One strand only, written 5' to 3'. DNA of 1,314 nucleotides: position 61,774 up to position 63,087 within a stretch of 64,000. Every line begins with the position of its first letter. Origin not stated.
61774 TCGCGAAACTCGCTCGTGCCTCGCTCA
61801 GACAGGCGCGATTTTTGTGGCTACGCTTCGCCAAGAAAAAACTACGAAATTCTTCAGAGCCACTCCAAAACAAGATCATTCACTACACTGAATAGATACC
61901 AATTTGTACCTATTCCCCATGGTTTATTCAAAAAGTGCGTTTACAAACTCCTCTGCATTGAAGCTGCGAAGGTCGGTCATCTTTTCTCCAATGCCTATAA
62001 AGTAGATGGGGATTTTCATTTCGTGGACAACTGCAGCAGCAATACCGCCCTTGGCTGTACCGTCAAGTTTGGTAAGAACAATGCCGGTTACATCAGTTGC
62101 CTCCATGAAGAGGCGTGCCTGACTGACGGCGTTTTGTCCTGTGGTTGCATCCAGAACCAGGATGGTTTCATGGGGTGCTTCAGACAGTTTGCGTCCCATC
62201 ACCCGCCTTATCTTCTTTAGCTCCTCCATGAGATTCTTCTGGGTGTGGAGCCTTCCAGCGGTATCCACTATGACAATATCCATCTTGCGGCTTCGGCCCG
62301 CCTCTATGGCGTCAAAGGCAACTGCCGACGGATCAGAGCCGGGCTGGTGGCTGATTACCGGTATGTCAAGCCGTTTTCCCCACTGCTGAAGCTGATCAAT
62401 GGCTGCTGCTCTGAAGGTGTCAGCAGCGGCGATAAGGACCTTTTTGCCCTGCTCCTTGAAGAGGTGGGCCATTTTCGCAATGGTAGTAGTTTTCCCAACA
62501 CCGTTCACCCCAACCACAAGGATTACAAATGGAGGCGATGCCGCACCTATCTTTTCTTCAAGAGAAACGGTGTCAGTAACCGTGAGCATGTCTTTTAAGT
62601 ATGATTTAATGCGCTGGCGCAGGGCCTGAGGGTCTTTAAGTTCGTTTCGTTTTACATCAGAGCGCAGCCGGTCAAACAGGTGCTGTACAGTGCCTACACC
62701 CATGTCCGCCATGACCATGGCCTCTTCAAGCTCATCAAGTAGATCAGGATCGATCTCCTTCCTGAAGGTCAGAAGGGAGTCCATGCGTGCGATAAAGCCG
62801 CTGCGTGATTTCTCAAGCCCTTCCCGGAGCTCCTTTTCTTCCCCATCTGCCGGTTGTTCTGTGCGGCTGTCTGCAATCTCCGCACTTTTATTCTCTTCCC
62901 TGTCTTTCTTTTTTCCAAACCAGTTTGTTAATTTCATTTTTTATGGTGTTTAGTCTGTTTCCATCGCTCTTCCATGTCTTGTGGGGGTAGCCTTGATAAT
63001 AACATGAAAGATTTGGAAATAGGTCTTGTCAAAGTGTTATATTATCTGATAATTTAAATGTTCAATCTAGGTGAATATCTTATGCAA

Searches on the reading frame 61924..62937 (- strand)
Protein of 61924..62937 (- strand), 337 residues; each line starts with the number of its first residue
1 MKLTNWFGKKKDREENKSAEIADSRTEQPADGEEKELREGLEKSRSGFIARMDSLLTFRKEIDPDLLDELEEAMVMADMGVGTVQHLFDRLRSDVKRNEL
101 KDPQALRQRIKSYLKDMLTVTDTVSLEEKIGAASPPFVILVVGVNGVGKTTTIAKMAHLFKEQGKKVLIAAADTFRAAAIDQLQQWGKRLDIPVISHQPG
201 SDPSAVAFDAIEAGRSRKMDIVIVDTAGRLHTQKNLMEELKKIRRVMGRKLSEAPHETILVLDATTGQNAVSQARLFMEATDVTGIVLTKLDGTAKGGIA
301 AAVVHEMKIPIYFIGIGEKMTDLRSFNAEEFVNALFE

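Call 64: search_protein_families(library=pfam, proteins=[window:61924-62937:-], max_evalue=0.00001)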
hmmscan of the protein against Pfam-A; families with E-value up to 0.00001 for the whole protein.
window:61924-62937:- (337 aa): 5 families
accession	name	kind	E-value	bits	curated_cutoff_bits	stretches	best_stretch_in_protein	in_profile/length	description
PF00448.28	SRP54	-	1.9e-82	276.1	22.7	1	136-336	1-195/196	SRP54-type protein, GTPase domain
PF02881.24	SRP54_N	-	1.3e-12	48.2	22.4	1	50-111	3-72/75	SRP54-type protein, helical bundle domain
PF13401.12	AAA_22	-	5.6e-07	30.4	27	1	138-246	7-110/130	AAA domain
PF13604.12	AAA_30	-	6.7e-07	29.7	27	1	133-234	15-104/191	AAA domain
PF01656.29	CbiA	-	4.2e-06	27.2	25.4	0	146-295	9-87/125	CobQ/CobB/MinD/ParA nucleotide binding domain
